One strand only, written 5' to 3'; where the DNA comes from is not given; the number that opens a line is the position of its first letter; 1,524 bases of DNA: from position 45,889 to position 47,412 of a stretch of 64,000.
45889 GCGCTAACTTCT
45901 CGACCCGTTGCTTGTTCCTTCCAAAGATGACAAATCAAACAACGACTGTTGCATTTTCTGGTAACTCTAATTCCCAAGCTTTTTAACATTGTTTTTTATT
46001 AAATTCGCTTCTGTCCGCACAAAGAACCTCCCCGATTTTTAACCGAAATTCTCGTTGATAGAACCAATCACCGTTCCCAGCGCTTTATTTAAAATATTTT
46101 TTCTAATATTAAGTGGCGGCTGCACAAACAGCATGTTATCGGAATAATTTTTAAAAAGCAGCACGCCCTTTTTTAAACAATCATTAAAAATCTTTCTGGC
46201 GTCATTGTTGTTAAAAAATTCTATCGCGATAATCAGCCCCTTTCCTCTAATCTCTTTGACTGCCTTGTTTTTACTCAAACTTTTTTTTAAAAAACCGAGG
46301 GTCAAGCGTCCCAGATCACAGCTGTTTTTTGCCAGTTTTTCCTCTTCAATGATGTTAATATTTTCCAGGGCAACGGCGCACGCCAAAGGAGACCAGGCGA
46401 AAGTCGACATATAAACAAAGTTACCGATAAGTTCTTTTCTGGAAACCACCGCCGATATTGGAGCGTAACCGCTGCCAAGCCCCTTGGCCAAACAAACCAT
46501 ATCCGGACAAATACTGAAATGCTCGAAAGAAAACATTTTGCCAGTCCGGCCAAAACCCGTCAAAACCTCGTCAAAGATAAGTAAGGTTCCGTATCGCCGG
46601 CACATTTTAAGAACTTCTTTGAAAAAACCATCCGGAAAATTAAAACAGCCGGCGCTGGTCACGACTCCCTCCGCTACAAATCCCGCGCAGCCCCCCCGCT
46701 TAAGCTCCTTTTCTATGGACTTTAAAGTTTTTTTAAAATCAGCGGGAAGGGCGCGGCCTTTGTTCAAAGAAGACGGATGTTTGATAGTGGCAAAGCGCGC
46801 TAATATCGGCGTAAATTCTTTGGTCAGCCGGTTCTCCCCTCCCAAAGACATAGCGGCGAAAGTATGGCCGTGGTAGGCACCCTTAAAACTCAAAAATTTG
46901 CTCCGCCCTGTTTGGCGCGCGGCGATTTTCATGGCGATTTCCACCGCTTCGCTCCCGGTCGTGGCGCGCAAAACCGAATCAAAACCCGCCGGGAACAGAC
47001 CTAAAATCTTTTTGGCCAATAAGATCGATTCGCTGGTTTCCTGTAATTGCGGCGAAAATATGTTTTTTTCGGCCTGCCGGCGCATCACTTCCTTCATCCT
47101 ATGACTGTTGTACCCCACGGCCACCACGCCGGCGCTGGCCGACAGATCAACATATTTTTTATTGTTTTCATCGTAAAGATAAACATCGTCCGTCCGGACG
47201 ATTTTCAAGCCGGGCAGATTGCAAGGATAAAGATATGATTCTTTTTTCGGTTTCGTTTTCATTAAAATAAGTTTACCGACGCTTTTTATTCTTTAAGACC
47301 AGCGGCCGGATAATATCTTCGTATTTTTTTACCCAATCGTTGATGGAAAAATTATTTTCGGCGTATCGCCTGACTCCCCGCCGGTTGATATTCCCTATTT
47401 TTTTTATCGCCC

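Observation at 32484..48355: Aminoglycoside/glycan-like tailoring set interleaved with the rSAM genes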

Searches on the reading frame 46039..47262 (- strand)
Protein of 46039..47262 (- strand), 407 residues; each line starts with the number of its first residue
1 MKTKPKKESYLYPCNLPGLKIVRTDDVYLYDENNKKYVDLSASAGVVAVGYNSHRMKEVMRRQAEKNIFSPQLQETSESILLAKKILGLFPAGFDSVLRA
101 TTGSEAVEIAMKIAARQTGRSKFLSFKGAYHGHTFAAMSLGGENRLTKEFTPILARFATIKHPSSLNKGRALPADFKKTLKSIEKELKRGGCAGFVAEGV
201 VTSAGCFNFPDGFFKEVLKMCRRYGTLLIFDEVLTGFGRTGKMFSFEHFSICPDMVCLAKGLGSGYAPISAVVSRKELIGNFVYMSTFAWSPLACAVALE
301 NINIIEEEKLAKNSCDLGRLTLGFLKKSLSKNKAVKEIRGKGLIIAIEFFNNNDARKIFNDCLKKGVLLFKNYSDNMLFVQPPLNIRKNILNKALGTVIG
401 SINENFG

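Call 5: search_protein_families(library=pfam, proteins=[window:46039-47262:-], max_evalue=0.01)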
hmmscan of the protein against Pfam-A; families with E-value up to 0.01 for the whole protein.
window:46039-47262:- (407 aa): 1 family
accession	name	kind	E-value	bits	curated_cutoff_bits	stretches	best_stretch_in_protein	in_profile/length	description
PF00202.27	Aminotran_3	-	8e-88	295.3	30.5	1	19-396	11-397/403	Aminotransferase class-III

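Call 11: search_protein_families(library=ncbifam, proteins=[window:46039-47262:-], max_evalue=0.001)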
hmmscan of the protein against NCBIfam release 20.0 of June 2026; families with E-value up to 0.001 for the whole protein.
window:46039-47262:- (407 aa): 69 families (the best 25 are shown)
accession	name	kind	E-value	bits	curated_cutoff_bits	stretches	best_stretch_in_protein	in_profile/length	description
TIGR00508.1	bioA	equivalog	3.1e-78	263.2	405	1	17-399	13-415/419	adenosylmethionine--8-amino-7-oxononanoate transaminase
NF049939.1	HyAminethphonNHLyPbfA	equivalog_domain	1.1e-77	261.4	525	1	21-403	47-440/442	(R)-1-hydroxy-2-aminoethylphosphonate ammonia-lyase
TIGR00707.1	argD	subfamily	8.5e-71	238.8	410.05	1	19-395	11-373/381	acetylornithine/succinylornithine family transaminase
NF004426.0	PRK05769.1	equivalog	1.2e-70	238.5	552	1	19-403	38-438/441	acetyl ornithine aminotransferase family protein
NF005993.0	PRK08117.1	subfamily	6.8e-69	232.5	574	1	16-398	24-423/433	aspartate aminotransferase family protein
NF004624.0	PRK05964.1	equivalog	7.2e-69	232.3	494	1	18-400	27-420/427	adenosylmethionine--8-amino-7-oxononanoate transaminase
NF004755.0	PRK06082.1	equivalog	1.2e-65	221.8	467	1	21-401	58-448/459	aspartate aminotransferase family protein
NF005375.0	PRK06917.1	equivalog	2.4e-65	221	535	1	21-380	18-397/448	aspartate aminotransferase family protein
NF004718.0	PRK06062.1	subfamily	3.7e-65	220.2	472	1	20-396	41-440/454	hypothetical protein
NF005102.0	PRK06541.1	equivalog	4.3e-65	220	574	1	21-366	38-402/460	aspartate aminotransferase family protein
NF005812.0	PRK07678.1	subfamily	6.9e-65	219.4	488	1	22-399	34-444/451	aminotransferase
NF006228.0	PRK08360.1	equivalog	1.4e-64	218.3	608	1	20-401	26-423/443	aspartate aminotransferase family protein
NF005685.0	PRK07483.1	equivalog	5.7e-63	213.3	485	1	21-380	16-396/444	aspartate aminotransferase family protein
TIGR01885.1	Orn_aminotrans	equivalog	7.7e-63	212.6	378.4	1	22-399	24-398/402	ornithine--oxo-acid transaminase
NF005682.0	PRK07480.1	subfamily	4.6e-62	210.2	510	1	21-377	39-425/459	aminotransferase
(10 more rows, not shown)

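Call 42: search_solved_structures(query=window:46039-47262:-, max_evalue=1e-40)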
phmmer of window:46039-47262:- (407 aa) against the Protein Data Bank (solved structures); distinct sequences matched with E-value up to 1e-40: 24.
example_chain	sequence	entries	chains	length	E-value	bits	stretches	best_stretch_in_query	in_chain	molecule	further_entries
3n5m_A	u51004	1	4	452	3.2e-51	177.9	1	25-397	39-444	Adenosylmethionine-8-amino-7-oxononanoate aminotransferase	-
4uox_A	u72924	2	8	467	2.5e-48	168.4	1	29-386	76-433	PUTRESCINE AMINOTRANSFERASE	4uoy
6io1_A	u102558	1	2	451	2.7e-48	168.3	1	19-366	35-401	Aminotransferase, class III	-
5h7d_A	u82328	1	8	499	3.1e-48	168.1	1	29-386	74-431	Putrescine aminotransferase,Immunoglobulin G-binding protein A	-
5x3f_A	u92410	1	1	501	3.1e-48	168.1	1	29-386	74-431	Putrescine aminotransferase,Immunoglobulin G-binding protein A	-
8cpl_A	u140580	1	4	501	3.2e-48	168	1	29-386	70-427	Putrescine aminotransferase,Immunoglobulin G-binding protein A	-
8r2p_A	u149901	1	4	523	3.6e-48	167.9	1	29-386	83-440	Putrescine aminotransferase,Immunoglobulin G-binding protein A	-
2eh6_A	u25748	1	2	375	6.1e-47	163.8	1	17-396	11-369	Acetylornithine aminotransferase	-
9wqz_A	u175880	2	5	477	1.2e-46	162.9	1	28-402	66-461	Alanine/serine racemase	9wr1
1z7d_A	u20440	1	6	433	8.3e-45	156.8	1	21-399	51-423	ornithine aminotransferase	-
3lg0_A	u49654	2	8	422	1.2e-44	156.2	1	22-399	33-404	Ornithine aminotransferase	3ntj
7ypm_A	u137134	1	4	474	2.3e-44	155.4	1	21-404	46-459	Aspartate aminotransferase family protein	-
6fyq_A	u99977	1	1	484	3.2e-44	154.9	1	19-364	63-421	amine transaminase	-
3ruy_A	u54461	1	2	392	9.8e-44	153.3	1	20-392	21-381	Ornithine aminotransferase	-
5viu_A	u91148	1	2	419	1e-43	153.2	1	21-389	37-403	Acetylornithine aminotransferase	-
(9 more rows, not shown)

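Call 84: search_protein_representatives(protein=window:46039-47262:-)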
Query: 407 residues. Proteins with E-value up to 0.001 (for the whole library): 33541; up to 1e-10: 15335; up to 1e-30: 1947. The best 150 are listed.
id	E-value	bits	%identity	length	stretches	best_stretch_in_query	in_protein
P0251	3.0e-120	418.3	54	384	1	8-400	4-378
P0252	6.2e-120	417.3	51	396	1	6-403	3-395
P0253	1.6e-94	333.7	43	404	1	9-402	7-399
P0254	2.5e-86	306.7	42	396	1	10-399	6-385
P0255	9.1e-69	248.9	38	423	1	21-399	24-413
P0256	1.6e-68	248.1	39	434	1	19-403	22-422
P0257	3.6e-63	230.5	35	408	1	17-396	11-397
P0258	1.4e-62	228.5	32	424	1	21-399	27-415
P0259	2.3e-61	224.5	36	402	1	23-398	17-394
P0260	2.9e-56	207.7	35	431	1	21-402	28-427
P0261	4.2e-55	203.9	38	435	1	29-398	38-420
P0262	1.1e-54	202.5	37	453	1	10-398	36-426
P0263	2.4e-54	201.4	35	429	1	10-402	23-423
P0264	4.5e-52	193.9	35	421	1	21-392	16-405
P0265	7.4e-52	193.2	34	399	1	19-393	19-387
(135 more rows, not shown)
